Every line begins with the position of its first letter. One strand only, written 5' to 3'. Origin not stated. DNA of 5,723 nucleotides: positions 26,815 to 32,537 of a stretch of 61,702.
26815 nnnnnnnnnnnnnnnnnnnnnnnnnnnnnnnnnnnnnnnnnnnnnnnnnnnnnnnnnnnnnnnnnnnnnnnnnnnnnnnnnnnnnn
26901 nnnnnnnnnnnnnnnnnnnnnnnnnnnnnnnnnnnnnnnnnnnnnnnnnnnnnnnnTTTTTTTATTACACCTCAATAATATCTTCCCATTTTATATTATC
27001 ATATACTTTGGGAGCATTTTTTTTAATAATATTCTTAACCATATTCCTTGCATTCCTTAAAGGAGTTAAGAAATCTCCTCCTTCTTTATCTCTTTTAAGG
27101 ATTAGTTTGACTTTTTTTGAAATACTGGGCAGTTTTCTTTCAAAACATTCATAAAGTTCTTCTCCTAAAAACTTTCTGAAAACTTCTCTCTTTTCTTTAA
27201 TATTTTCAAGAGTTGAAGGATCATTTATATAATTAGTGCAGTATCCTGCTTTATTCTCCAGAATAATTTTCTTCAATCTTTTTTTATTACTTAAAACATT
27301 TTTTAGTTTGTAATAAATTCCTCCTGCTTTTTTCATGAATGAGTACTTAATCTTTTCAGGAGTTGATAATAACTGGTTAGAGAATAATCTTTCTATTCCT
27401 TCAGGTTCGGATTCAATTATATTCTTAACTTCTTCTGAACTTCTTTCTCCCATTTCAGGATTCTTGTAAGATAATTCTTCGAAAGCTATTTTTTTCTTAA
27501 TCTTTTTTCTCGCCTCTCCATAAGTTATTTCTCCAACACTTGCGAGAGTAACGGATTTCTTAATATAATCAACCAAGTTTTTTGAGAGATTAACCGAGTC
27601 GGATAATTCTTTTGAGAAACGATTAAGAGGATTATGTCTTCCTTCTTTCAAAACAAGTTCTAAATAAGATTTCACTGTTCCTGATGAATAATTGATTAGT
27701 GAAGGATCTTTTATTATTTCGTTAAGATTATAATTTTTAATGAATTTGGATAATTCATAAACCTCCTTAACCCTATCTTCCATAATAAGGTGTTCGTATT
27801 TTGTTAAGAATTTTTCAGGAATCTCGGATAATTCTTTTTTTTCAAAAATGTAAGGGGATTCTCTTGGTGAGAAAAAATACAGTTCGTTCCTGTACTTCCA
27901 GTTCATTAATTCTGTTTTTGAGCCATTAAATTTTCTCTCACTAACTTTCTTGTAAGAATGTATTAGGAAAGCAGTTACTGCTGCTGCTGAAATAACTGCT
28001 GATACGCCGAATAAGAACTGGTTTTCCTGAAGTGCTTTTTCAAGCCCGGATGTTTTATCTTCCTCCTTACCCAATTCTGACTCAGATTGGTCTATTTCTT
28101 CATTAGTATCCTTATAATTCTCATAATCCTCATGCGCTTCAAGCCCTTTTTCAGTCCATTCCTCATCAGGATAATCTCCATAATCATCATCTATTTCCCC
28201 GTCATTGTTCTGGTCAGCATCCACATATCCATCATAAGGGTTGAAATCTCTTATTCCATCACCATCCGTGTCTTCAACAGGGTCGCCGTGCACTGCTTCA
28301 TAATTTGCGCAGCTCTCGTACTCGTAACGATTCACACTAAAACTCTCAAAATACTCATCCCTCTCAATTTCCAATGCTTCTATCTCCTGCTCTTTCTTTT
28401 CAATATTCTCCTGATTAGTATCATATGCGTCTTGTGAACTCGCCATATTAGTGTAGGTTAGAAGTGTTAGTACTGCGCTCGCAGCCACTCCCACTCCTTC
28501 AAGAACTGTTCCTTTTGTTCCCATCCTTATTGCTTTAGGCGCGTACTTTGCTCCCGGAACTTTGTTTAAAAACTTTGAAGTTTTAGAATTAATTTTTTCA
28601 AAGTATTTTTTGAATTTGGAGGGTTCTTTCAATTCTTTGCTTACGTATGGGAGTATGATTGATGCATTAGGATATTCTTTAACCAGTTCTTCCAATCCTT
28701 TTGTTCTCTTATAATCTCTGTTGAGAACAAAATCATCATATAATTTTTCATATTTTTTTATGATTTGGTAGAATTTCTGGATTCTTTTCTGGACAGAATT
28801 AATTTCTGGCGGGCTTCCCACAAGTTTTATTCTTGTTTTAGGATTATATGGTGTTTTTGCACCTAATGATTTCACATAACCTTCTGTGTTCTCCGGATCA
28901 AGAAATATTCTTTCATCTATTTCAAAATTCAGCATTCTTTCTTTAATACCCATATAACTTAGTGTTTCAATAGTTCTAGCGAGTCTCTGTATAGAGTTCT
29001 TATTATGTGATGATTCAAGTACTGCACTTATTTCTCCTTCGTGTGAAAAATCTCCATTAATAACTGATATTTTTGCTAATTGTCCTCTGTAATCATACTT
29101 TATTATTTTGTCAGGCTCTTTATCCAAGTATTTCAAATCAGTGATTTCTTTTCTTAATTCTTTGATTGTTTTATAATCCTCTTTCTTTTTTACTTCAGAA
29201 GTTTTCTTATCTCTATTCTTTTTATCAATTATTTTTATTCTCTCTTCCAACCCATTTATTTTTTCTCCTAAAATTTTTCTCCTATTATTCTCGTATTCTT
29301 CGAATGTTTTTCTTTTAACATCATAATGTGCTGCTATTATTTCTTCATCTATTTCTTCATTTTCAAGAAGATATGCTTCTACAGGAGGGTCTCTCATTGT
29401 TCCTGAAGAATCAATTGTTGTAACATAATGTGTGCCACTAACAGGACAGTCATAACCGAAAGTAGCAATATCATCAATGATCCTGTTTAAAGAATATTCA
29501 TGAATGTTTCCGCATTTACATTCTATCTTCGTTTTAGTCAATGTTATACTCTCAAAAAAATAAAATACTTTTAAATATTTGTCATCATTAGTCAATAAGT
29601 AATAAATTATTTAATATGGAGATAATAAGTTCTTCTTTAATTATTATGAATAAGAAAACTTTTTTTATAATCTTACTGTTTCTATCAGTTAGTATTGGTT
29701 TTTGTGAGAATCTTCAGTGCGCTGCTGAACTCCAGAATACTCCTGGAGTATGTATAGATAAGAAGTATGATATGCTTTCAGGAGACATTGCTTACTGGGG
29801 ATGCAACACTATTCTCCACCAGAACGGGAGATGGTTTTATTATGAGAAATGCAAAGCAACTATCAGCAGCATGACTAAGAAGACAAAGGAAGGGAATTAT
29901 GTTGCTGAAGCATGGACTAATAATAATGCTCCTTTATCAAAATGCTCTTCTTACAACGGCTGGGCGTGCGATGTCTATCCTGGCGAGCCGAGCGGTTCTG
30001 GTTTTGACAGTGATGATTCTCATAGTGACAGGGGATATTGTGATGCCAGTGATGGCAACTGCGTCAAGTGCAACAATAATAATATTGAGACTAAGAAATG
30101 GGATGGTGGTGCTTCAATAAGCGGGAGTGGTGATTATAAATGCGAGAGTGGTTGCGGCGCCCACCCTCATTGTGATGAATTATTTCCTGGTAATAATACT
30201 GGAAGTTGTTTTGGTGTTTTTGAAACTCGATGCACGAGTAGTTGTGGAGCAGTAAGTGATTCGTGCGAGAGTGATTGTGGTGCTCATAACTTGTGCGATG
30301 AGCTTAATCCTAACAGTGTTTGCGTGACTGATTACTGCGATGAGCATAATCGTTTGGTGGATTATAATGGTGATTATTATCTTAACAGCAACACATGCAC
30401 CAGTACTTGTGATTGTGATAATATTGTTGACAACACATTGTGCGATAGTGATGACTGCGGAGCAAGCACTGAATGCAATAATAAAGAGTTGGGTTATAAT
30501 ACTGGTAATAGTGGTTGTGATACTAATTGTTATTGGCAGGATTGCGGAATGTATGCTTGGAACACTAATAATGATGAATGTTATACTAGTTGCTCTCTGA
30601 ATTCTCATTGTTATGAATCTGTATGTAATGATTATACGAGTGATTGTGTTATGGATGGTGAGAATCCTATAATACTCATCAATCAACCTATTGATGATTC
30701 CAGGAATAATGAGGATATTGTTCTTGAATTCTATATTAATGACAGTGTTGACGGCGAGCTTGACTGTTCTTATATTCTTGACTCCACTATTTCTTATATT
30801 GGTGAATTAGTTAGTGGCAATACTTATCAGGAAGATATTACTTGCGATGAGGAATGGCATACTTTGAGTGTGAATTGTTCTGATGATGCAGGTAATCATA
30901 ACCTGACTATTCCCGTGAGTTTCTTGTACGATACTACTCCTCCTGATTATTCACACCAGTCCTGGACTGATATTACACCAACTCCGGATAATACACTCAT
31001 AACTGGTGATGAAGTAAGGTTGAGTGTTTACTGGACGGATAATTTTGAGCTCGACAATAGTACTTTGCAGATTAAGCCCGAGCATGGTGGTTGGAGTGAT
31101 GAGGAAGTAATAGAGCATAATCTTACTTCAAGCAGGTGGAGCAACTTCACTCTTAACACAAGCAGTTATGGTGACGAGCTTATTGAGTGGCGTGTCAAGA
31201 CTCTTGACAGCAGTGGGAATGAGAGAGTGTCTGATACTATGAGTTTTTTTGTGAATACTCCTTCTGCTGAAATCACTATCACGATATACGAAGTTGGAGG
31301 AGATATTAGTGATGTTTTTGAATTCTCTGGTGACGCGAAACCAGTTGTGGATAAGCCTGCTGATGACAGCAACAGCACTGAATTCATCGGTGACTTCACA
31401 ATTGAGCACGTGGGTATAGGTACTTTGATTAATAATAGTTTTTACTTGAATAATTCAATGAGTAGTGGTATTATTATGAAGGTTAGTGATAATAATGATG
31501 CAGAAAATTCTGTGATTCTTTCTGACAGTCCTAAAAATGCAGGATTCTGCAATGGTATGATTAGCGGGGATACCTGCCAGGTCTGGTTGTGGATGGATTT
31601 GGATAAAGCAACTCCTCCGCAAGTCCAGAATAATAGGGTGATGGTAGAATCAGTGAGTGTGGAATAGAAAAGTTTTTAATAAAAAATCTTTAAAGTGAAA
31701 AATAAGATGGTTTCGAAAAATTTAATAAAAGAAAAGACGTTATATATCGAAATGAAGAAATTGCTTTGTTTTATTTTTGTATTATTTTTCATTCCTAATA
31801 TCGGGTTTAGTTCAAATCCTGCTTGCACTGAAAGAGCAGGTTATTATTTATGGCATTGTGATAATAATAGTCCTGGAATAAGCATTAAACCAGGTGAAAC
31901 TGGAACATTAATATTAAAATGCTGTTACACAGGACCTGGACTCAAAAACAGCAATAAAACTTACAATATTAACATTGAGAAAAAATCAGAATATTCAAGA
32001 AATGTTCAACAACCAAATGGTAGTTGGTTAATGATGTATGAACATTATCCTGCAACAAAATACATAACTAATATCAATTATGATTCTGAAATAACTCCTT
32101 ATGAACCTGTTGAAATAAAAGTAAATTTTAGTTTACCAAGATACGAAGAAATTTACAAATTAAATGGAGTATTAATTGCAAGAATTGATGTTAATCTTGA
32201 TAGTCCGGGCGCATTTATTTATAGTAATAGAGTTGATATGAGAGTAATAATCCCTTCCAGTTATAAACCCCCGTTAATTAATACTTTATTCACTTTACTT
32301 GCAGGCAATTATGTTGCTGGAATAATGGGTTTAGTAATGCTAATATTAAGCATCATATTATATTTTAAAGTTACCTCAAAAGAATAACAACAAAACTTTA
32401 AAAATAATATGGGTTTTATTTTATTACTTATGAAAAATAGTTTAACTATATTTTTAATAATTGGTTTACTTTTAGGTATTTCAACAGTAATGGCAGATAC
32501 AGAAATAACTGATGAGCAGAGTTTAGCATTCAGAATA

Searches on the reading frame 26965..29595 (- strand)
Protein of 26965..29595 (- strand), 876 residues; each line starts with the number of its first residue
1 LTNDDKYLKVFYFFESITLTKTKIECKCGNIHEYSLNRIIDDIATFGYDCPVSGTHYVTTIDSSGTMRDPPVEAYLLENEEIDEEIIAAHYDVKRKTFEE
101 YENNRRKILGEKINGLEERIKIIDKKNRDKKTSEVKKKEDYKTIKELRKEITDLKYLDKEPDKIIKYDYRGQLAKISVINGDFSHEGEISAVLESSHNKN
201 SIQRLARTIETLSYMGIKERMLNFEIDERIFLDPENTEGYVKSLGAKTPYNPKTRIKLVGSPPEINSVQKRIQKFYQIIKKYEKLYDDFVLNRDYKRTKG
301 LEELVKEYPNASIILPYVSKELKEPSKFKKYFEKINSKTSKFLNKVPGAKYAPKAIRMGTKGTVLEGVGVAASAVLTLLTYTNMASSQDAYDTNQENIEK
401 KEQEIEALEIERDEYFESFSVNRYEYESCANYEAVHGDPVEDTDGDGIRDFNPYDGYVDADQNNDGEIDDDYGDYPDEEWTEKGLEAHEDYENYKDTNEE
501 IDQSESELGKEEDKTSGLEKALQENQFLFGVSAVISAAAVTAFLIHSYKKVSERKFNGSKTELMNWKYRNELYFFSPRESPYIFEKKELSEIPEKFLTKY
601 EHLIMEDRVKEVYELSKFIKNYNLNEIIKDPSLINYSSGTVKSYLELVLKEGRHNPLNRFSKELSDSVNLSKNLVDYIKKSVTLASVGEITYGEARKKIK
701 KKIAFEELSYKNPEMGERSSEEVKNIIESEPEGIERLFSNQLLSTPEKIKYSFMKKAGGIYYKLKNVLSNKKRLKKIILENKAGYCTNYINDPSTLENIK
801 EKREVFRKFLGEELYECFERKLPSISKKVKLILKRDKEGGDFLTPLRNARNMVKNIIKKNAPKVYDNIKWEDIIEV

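Call 3: search_protein_families(library=pfam, proteins=[window:26965-29595:-], max_evalue=1)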
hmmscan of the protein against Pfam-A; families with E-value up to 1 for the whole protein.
window:26965-29595:- (876 aa): 2 families
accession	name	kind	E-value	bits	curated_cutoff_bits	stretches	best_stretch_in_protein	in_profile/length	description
PF13086.12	AAA_11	-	0.8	9.9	27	0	345-515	76-181/257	AAA domain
PF19890.4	DUF6363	-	0.95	9.8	26.4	0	384-410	8-34/75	Domain of unknown function (DUF6363)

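Call 4: search_protein_families(library=ncbifam, proteins=[window:26965-29595:-], max_evalue=1)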
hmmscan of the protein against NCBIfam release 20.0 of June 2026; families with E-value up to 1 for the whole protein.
window:26965-29595:- (876 aa): 0 families

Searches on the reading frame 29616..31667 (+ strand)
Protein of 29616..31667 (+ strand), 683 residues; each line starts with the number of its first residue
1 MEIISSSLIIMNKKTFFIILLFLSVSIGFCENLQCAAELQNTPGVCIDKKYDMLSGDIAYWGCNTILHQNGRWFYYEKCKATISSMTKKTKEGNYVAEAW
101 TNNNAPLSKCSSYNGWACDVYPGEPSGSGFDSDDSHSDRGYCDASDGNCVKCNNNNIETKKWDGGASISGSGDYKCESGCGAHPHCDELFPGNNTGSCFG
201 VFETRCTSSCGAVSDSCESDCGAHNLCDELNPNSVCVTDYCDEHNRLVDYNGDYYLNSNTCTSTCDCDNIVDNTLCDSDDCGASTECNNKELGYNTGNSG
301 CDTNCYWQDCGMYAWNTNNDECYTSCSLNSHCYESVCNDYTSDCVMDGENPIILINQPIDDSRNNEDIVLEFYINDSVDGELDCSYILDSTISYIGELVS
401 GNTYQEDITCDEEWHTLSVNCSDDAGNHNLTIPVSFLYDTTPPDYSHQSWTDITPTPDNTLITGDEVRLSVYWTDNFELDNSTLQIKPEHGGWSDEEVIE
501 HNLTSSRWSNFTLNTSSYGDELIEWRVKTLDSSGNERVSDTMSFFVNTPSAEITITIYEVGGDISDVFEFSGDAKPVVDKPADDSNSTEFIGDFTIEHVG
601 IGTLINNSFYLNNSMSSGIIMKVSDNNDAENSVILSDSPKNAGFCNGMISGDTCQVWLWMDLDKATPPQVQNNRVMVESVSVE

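Call 7: search_protein_families(library=pfam, proteins=[window:29616-31667:+], max_evalue=0.001)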
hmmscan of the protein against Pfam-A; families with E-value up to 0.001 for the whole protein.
window:29616-31667:+ (683 aa): 0 families

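Call 65: search_protein_families(library=pfam, proteins=[window:29616-31667:+], max_evalue=0.1)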
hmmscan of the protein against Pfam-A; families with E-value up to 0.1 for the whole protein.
window:29616-31667:+ (683 aa): 1 family
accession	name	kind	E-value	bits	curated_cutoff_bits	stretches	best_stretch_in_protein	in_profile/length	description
PF19077.6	Big_13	-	0.093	13.7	27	0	404-440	66-102/102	Bacterial Ig-like domain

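Call 76: search_solved_structures(query=A9, max_evalue=0.1, show_alignments=1)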
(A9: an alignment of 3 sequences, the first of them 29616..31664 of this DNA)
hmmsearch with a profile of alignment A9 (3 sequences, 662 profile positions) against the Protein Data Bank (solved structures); distinct sequences matched with E-value up to 0.1: 0.

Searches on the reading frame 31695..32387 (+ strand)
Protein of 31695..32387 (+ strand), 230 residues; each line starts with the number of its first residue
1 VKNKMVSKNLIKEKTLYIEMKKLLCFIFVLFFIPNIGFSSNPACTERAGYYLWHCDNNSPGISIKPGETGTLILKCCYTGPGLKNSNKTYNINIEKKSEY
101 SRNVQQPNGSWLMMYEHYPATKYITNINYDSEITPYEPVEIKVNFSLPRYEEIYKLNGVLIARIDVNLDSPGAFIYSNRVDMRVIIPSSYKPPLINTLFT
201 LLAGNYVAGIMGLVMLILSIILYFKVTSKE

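Call 7: search_protein_families(library=pfam, proteins=[window:31695-32387:+], max_evalue=0.001)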
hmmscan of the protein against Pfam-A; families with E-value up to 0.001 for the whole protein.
window:31695-32387:+ (230 aa): 0 families

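Call 65: search_protein_families(library=pfam, proteins=[window:31695-32387:+], max_evalue=0.1)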
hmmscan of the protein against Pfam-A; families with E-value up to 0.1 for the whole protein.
window:31695-32387:+ (230 aa): 1 family
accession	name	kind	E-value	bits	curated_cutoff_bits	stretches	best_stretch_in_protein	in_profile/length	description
PF22064.2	Cep192_D2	-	0.076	13.7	27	0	133-184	95-149/154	Cep192 domain 2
